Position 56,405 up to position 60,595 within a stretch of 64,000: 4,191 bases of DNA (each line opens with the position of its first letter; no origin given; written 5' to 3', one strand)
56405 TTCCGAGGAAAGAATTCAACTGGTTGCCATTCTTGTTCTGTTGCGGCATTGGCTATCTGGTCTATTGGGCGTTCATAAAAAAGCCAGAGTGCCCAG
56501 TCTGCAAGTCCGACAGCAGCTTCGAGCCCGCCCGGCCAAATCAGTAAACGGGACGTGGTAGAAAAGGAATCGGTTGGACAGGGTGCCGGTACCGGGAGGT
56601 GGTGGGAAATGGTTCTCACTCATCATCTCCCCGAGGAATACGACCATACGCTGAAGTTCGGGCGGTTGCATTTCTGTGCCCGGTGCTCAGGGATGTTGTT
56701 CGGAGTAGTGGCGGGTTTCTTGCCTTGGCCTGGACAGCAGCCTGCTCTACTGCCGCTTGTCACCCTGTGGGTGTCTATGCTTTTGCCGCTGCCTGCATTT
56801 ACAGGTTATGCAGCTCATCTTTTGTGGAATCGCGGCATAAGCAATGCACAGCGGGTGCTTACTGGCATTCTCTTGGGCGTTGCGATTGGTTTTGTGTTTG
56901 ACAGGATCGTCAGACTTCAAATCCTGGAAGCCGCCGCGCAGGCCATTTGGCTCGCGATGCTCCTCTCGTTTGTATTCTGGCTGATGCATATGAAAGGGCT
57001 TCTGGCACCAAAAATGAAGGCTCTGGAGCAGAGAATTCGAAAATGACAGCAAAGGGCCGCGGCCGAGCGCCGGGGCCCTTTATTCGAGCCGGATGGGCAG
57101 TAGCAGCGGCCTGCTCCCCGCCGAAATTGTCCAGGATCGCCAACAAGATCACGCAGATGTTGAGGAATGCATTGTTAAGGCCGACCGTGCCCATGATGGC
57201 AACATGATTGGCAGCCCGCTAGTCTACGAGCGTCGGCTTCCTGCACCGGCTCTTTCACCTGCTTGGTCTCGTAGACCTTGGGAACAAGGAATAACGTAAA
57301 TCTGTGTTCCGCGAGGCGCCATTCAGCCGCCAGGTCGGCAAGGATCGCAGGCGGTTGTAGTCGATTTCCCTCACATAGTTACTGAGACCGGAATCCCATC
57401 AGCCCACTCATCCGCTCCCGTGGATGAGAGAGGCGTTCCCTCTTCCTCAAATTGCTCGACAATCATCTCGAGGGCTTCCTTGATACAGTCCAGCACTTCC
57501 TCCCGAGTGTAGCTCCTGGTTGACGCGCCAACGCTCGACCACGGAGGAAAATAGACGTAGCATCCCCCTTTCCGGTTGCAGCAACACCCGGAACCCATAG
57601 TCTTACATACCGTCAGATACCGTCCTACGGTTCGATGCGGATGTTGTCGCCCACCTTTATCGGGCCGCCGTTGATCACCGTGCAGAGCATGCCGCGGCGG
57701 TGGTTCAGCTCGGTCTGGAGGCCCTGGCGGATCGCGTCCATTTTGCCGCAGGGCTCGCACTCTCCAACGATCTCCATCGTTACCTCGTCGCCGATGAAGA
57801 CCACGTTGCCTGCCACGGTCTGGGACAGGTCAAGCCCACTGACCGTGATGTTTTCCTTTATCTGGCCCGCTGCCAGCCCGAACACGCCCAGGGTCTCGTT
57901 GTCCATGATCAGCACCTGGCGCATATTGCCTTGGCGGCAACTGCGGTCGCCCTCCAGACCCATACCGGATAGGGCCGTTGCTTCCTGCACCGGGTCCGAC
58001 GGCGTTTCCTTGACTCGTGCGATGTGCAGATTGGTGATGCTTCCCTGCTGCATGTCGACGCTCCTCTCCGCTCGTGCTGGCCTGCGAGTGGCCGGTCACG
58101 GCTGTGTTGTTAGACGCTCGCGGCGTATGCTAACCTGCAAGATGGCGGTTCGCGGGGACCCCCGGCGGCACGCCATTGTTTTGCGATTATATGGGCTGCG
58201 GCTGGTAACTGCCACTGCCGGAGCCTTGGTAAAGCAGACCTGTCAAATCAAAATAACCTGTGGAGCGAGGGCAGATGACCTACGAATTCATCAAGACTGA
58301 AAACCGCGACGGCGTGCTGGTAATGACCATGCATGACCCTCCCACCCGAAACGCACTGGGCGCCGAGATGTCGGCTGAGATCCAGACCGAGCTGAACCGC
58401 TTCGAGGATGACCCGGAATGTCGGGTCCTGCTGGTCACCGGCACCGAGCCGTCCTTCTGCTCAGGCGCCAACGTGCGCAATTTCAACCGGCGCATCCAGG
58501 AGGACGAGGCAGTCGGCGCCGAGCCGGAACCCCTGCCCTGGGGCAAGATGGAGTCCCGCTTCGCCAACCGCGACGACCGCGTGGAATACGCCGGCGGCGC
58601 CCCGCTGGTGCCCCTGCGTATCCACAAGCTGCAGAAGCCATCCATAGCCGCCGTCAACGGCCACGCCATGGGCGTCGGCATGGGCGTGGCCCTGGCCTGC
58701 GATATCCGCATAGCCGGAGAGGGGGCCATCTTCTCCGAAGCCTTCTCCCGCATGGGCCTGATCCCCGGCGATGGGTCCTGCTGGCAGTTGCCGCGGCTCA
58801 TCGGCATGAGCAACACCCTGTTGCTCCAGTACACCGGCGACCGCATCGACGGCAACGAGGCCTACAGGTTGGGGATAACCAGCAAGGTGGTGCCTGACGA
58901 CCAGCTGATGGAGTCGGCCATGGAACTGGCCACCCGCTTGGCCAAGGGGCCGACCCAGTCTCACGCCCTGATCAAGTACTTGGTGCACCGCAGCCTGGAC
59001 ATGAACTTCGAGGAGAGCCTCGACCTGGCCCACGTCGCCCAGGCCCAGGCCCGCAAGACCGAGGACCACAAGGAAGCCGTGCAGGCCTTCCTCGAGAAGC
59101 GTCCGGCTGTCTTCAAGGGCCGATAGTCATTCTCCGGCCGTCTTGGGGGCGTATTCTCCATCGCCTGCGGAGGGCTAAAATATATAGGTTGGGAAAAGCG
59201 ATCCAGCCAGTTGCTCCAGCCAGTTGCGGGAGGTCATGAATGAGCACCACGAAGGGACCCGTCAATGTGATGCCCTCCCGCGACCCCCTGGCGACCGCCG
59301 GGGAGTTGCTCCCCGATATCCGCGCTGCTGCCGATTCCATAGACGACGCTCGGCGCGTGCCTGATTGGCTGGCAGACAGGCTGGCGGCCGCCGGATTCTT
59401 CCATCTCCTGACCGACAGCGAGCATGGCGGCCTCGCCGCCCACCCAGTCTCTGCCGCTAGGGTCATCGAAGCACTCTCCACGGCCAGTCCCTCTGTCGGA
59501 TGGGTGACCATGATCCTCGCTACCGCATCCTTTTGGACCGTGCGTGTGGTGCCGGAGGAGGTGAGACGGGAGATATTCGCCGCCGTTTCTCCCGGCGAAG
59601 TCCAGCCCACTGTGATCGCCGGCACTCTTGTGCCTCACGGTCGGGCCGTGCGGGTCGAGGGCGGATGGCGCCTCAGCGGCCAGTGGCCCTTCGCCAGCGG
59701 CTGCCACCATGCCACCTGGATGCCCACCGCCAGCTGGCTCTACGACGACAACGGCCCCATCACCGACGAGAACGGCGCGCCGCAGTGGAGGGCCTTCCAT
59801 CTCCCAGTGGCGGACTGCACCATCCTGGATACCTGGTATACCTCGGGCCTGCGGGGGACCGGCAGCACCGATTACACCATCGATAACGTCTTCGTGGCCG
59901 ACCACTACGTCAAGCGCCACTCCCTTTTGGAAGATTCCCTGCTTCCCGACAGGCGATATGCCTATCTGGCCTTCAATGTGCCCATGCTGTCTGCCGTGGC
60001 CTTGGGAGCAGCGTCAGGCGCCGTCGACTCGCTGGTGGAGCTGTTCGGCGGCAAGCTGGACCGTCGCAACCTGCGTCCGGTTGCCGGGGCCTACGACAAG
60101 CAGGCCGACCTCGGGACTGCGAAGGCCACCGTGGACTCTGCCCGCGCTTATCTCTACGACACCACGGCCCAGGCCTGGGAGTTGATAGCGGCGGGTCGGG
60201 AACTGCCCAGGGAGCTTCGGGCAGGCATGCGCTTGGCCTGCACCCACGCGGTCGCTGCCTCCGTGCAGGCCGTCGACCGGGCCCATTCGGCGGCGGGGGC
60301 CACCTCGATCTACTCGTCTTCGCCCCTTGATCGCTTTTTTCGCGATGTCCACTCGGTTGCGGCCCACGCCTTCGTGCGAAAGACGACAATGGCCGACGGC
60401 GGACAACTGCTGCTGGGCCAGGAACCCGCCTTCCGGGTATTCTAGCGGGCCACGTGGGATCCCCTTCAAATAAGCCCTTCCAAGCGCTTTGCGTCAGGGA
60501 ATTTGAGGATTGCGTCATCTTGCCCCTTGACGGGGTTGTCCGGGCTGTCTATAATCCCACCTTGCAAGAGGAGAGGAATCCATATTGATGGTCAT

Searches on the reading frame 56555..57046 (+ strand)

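Call 52: search_protein_families(library=pfam, proteins=[window:56555-57046:+], max_evalue=0.001)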
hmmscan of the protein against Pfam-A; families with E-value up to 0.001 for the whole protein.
window:56555-57046:+ (163 aa): 1 family
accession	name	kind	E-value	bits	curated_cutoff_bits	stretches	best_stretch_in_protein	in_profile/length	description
PF09858.14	DUF2085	-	3.7e-09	37.3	25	1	37-113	15-89/90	Predicted membrane protein (DUF2085)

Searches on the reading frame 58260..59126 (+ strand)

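Call 28: search_protein_families(library=pfam, proteins=[window:58260-59126:+], max_evalue=0.001)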
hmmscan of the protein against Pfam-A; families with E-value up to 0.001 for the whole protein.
window:58260-59126:+ (288 aa): 2 families
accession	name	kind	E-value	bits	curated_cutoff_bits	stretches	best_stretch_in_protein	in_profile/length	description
PF00378.25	ECH_1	-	1.2e-54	185.8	27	2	120-287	83-250/251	Enoyl-CoA hydratase/isomerase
PF16113.10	ECH_2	-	1e-30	107.9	27.2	1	21-254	3-215/335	Enoyl-CoA hydratase/isomerase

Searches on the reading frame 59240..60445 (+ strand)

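Call 28: search_protein_families(library=pfam, proteins=[window:59240-60445:+], max_evalue=0.001)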
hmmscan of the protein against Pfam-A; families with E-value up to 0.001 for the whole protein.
window:59240-60445:+ (401 aa): 2 families
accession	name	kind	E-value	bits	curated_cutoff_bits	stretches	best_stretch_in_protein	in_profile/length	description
PF08028.16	Acyl-CoA_dh_2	-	5.6e-30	104.8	22.7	1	249-380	2-133/134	Acyl-CoA dehydrogenase, C-terminal domain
PF02771.21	Acyl-CoA_dh_N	-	4.7e-07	30.6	22.9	1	28-96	20-88/113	Acyl-CoA dehydrogenase, N-terminal domain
